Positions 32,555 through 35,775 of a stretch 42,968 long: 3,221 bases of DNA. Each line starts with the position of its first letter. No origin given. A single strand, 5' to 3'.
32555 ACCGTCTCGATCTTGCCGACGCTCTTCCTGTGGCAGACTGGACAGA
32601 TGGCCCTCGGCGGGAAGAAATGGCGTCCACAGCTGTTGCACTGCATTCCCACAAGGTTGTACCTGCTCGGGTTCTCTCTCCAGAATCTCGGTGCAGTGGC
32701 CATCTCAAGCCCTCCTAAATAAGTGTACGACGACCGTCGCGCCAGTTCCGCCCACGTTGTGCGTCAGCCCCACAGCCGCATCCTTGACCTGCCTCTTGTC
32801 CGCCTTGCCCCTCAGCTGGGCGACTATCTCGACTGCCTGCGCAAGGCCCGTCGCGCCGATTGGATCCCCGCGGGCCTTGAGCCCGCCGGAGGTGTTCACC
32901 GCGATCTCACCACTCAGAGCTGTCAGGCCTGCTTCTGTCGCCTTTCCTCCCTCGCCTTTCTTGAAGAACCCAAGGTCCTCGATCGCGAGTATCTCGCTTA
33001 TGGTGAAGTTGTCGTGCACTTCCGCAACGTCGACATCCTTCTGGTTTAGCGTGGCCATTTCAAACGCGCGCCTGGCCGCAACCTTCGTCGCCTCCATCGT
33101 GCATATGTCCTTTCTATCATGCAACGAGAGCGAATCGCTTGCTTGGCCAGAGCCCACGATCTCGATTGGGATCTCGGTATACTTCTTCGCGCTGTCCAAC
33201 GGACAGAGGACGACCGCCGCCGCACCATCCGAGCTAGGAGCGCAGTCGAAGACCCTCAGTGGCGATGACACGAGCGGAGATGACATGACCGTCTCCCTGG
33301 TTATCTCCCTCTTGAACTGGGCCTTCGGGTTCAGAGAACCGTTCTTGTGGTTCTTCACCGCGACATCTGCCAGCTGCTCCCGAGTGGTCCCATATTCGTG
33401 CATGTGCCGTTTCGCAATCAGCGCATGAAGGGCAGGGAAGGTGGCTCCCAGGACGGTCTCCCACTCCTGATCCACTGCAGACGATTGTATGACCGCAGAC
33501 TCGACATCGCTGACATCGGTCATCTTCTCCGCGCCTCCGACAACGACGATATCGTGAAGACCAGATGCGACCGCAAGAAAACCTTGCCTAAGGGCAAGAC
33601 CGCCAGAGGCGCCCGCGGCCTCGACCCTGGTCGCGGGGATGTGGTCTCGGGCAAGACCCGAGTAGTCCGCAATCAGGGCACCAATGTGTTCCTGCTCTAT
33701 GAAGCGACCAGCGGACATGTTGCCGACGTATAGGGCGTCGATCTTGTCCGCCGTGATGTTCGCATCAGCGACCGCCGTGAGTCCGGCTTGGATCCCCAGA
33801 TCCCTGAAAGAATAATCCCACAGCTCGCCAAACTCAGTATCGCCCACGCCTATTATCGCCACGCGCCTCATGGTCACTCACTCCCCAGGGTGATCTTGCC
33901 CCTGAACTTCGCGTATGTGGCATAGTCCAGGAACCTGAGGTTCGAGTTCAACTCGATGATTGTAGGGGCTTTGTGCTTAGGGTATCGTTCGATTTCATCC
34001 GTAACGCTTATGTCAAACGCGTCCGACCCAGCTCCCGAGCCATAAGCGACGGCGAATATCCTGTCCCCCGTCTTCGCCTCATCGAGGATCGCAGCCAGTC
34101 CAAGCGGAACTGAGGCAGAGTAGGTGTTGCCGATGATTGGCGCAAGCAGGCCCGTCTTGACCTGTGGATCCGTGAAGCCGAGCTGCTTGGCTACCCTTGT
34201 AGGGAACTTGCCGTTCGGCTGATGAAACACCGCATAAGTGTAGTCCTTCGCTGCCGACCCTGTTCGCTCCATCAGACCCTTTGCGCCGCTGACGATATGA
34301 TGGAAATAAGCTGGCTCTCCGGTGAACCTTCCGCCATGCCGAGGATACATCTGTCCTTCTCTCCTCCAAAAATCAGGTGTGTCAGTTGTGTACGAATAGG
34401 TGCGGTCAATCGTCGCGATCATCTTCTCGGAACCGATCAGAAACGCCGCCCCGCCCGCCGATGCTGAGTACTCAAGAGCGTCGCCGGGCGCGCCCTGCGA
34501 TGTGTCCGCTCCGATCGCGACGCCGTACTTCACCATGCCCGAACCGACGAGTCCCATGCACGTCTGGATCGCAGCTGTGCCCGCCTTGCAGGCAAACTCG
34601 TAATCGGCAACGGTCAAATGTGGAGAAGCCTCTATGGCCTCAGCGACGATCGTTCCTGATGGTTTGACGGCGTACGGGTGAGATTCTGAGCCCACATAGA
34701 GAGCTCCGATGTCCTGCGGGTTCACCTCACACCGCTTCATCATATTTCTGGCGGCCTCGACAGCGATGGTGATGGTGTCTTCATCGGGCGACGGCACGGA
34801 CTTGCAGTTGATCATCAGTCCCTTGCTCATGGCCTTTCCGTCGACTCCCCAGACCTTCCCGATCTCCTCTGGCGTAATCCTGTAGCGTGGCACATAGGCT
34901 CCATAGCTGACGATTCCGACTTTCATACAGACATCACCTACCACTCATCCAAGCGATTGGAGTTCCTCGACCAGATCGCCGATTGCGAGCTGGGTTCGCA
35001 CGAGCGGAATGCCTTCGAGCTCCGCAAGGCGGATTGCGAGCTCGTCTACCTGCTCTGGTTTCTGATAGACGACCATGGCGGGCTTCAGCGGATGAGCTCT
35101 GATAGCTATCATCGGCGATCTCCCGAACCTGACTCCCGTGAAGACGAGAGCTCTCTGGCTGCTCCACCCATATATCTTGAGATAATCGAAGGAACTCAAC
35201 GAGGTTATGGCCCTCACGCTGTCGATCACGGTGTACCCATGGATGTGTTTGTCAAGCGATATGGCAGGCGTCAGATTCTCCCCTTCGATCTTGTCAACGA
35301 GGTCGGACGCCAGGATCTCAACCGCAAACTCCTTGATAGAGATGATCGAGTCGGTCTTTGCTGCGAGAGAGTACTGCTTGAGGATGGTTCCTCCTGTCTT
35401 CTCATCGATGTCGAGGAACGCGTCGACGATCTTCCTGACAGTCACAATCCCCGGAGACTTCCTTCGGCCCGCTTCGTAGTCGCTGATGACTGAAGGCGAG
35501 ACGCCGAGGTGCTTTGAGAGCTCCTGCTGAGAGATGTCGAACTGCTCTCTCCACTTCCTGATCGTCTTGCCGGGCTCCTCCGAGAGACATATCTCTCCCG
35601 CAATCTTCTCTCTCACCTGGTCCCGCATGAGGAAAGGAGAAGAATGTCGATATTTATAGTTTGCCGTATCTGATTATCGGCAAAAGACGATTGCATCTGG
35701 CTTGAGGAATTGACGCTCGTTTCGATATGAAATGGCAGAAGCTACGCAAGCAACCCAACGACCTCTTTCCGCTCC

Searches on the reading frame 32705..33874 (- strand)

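Call 18: search_protein_families(library=pfam, proteins=[window:32705-33874:-], max_evalue=0.001)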
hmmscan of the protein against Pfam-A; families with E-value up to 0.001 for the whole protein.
window:32705-33874:- (389 aa): 3 families
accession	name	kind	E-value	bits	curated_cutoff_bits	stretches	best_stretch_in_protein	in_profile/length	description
PF22691.2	Thiolase_C_1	-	1.5e-46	158.1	28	1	243-387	1-143/144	Thiolase C-terminal domain-like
PF00108.29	Thiolase_N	-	2.3e-28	99.7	26.4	1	5-225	1-258/260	Thiolase, N-terminal domain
PF02803.24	Thiolase_C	-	5.6e-09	36.1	27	1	264-381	25-119/123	Thiolase, C-terminal domain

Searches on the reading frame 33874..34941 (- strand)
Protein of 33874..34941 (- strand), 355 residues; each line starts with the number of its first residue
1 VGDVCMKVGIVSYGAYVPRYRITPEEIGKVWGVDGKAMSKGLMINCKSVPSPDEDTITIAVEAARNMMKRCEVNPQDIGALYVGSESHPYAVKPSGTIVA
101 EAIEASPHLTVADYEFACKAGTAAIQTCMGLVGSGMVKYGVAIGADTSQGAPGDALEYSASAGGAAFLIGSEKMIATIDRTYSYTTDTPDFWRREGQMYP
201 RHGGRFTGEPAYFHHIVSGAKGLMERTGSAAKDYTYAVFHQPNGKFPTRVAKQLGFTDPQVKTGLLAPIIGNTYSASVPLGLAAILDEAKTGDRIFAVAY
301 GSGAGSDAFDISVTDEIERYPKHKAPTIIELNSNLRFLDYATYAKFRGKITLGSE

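Call 18: search_protein_families(library=pfam, proteins=[window:33874-34941:-], max_evalue=0.001)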
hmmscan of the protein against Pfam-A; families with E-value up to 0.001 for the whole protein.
window:33874-34941:- (355 aa): 3 families
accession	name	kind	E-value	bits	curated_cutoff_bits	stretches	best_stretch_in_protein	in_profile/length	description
PF08541.16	ACP_syn_III_C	-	6.4e-10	39.5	26.6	1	225-304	2-81/90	3-Oxoacyl-[acyl-carrier-protein (ACP)] synthase III C terminal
PF08540.16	HMG_CoA_synt_C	-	1.6e-06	28.4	25.1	1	260-337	143-225/280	Hydroxymethylglutaryl-coenzyme A synthase C terminal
PF01154.23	HMG_CoA_synt_N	-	2.7e-06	27.8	25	1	7-172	4-172/174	Hydroxymethylglutaryl-coenzyme A synthase N terminal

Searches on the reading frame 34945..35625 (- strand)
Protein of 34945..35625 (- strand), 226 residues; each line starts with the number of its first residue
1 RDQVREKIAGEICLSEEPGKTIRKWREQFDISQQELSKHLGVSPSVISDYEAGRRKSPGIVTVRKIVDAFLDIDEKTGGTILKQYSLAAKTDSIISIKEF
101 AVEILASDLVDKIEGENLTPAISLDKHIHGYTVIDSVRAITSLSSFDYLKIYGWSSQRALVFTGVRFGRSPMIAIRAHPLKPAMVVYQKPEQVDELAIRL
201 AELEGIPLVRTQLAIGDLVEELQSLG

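Call 19: search_protein_families(library=pfam, proteins=[window:34945-35625:-], max_evalue=0.001)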
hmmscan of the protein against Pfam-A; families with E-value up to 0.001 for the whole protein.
window:34945-35625:- (226 aa): 3 families
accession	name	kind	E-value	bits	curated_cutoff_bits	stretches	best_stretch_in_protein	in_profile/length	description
PF01381.28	HTH_3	-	1.7e-12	47.6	23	1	22-70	1-48/55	Helix-turn-helix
PF12844.13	HTH_19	-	2.9e-08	34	30.2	1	19-69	1-50/64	Helix-turn-helix domain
PF13560.12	HTH_31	-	5.3e-08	33.5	27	1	19-69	3-53/64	Helix-turn-helix domain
